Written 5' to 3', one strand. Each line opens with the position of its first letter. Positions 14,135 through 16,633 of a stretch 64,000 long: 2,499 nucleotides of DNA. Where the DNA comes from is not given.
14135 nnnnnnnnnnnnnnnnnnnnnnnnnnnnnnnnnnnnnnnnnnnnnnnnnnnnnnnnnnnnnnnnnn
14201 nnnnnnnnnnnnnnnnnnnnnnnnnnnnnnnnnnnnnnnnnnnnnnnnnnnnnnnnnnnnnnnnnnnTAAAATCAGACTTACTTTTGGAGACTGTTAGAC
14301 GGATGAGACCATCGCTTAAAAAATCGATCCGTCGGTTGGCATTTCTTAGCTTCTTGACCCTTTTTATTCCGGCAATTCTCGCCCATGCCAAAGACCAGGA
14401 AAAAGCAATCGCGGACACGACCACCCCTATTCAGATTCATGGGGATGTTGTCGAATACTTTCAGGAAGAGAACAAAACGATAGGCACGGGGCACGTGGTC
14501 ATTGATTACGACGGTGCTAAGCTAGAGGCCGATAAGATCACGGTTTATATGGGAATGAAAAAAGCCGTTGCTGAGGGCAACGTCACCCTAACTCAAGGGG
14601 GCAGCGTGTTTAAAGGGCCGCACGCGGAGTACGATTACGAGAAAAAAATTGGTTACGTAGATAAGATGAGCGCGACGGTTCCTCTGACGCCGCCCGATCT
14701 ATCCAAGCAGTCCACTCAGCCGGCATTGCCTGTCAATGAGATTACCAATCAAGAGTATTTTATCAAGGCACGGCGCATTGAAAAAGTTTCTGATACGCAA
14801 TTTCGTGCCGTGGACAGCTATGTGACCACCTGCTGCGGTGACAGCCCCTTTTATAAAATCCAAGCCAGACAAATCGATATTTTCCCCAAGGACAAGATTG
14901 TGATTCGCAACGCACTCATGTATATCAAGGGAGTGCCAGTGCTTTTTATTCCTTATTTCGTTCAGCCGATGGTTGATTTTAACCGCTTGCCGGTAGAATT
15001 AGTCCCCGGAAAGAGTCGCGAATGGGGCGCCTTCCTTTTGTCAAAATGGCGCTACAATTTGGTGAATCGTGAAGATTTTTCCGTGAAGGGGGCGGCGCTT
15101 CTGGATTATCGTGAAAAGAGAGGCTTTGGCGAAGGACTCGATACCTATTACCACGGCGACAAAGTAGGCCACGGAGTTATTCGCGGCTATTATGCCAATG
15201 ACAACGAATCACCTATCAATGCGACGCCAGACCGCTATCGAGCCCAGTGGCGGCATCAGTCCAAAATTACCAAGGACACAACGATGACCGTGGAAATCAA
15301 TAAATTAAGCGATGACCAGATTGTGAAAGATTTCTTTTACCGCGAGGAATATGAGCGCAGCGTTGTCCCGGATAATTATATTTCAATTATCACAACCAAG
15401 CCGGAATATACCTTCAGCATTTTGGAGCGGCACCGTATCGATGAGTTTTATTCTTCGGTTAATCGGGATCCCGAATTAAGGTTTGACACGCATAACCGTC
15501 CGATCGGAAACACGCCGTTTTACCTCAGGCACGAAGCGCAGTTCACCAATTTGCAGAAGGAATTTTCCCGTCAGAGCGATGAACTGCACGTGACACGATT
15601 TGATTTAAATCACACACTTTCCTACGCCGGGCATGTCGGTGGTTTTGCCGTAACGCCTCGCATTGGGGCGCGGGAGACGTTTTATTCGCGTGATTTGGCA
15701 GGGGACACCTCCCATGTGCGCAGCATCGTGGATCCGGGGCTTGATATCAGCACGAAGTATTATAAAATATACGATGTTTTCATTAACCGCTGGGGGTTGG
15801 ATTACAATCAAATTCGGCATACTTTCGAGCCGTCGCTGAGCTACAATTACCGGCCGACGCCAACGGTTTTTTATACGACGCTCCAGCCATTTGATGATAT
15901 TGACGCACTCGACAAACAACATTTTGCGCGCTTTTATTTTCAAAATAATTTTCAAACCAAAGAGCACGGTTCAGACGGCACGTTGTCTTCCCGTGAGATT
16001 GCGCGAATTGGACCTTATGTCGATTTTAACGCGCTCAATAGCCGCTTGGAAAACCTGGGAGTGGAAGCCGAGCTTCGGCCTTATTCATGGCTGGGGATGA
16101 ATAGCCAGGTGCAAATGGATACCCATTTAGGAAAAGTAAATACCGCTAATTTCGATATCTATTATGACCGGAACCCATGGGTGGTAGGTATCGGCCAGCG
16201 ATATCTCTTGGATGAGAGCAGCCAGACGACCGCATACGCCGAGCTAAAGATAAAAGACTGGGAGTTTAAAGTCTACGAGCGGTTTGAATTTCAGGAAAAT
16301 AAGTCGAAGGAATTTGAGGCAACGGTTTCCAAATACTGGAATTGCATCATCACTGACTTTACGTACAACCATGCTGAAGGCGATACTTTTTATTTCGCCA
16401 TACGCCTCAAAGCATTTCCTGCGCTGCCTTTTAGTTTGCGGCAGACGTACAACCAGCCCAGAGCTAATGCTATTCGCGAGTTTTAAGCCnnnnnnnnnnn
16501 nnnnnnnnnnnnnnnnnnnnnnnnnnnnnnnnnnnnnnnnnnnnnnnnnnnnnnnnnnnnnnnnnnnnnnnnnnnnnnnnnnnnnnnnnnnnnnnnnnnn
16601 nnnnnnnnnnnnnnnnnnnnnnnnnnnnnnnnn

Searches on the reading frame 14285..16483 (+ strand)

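Call 71: search_protein_families(library=pfam, proteins=[window:14285-16483:+], max_evalue=0.00001)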
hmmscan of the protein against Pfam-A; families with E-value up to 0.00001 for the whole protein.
window:14285-16483:+ (733 aa): 1 family
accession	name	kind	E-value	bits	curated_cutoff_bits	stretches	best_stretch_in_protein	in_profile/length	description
PF19838.5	LptD_2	-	8.3e-07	28.5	22.5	0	484-534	315-362/464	LptD protein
